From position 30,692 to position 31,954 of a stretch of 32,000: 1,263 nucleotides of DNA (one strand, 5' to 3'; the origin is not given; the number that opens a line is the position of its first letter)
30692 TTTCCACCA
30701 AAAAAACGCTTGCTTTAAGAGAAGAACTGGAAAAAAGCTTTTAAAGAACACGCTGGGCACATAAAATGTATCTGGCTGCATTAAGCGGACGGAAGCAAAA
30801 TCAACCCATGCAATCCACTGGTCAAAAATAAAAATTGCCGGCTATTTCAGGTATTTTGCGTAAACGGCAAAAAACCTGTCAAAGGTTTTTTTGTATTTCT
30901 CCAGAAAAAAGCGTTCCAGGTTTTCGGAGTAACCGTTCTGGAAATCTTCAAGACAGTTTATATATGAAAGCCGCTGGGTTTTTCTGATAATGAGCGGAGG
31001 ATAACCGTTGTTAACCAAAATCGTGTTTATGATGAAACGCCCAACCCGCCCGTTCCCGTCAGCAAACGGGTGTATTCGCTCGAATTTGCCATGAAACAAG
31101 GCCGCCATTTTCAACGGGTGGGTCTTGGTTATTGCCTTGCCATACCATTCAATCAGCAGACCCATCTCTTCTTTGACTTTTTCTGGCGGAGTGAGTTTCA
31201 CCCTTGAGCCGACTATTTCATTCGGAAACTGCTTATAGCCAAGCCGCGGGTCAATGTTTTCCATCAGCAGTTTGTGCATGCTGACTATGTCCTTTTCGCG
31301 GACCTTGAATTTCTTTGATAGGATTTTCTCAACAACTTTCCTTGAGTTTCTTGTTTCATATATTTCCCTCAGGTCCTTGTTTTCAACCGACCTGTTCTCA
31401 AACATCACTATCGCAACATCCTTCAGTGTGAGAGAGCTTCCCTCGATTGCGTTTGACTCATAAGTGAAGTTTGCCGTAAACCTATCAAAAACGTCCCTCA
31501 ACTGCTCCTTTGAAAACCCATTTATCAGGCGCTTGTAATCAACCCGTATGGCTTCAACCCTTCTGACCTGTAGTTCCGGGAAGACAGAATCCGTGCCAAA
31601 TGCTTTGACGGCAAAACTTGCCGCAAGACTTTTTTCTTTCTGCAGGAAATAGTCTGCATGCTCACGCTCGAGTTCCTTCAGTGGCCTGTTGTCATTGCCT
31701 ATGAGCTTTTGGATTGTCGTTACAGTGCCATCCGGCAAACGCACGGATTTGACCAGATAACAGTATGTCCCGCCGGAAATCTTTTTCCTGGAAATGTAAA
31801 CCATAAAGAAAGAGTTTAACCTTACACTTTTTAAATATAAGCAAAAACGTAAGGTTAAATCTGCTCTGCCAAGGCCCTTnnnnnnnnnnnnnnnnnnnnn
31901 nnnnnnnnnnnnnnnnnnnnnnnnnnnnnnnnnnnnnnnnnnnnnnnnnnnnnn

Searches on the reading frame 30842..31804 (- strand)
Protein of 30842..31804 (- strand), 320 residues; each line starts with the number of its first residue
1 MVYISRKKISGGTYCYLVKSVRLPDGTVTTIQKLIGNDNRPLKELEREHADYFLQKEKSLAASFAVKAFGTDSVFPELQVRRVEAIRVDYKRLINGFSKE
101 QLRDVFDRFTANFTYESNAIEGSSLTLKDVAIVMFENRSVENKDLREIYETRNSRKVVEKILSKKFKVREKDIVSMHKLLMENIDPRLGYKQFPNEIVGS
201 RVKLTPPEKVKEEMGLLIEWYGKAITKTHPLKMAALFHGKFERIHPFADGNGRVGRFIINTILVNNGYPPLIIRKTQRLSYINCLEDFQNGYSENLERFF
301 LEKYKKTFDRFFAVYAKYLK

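Call 13: search_protein_families(library=pfam, proteins=[window:30842-31804:-])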
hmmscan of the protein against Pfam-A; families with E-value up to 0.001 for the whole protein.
window:30842-31804:- (320 aa): 1 family
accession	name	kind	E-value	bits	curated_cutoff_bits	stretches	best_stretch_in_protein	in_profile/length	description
PF02661.23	Fic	-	8.7e-20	71.8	24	1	169-263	3-93/93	Fic/DOC family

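Call 58: find_encoding_contigs(protein=window:30842-31804:-, flank=10000, max_places=2)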
Protein window:30842-31804:- (320 aa): 3 contigs read that carry it; 2 places shown.
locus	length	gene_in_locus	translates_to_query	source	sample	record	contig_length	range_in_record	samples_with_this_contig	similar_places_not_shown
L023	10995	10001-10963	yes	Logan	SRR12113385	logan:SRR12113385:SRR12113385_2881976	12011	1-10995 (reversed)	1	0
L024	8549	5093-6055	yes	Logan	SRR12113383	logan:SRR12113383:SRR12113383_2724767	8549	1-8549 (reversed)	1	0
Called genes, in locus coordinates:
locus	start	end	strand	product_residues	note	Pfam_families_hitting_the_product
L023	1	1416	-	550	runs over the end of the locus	PF02690:Na_Pi_cotrans, PF01895:PhoU (weak)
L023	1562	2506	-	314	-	PF00579:tRNA-synt_1b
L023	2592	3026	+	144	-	PF01467:CTP_transf_like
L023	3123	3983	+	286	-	PF08443:RimK (weak)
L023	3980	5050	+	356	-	PF02655:ATP-grasp_3 (weak), PF02750:Synapsin_C, PF08443:RimK, PF02955:GSH-S_ATP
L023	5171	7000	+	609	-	PF13522:GATase_6, PF13537:GATase_7, PF00733:Asn_synthase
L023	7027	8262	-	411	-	PF00709:Adenylsucc_synt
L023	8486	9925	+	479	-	PF00478:IMPDH, PF00571:CBS, PF01070:FMN_dh, PF03060:NMO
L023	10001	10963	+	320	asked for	PF02661:Fic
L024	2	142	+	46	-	?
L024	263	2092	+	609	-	PF13522:GATase_6, PF13537:GATase_7, PF00733:Asn_synthase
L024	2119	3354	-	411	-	PF00709:Adenylsucc_synt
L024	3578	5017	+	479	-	PF00478:IMPDH, PF00571:CBS, PF01070:FMN_dh, PF03060:NMO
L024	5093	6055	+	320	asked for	PF02661:Fic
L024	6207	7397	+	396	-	PF00926:DHBP_synthase, PF00925:GTP_cyclohydro2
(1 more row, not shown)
